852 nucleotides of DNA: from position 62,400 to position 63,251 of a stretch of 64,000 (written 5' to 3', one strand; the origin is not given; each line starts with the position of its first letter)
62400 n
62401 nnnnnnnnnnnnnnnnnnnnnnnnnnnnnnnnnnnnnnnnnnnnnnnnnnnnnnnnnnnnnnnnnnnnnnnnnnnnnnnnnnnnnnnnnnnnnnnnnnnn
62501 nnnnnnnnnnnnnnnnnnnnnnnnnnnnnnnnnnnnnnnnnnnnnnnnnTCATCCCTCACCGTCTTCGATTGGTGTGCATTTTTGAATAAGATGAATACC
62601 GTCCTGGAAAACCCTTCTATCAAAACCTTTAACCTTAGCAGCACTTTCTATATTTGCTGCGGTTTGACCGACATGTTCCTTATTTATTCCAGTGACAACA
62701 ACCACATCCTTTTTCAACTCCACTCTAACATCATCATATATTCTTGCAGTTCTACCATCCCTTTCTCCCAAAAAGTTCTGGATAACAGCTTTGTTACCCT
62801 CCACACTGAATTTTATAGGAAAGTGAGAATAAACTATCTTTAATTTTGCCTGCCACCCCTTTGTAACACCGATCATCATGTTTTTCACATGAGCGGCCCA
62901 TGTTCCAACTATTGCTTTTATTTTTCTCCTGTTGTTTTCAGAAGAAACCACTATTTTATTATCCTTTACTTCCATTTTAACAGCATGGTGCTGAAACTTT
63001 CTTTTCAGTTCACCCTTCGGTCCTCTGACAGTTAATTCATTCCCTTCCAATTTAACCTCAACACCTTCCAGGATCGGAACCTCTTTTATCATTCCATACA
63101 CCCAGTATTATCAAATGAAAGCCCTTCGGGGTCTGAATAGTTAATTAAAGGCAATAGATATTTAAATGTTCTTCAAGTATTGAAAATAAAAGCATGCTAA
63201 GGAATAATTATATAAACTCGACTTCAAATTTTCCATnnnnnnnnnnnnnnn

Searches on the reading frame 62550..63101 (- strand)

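Call 32: search_protein_families(library=pfam, proteins=[window:62550-63101:-], max_evalue=0.00001)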
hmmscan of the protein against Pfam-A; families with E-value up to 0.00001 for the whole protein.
window:62550-63101:- (183 aa): 1 family
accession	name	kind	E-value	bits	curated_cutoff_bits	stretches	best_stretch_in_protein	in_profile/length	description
PF00347.28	Ribosomal_L6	-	9.6e-30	103.6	27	2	12-82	3-80/80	Ribosomal protein L6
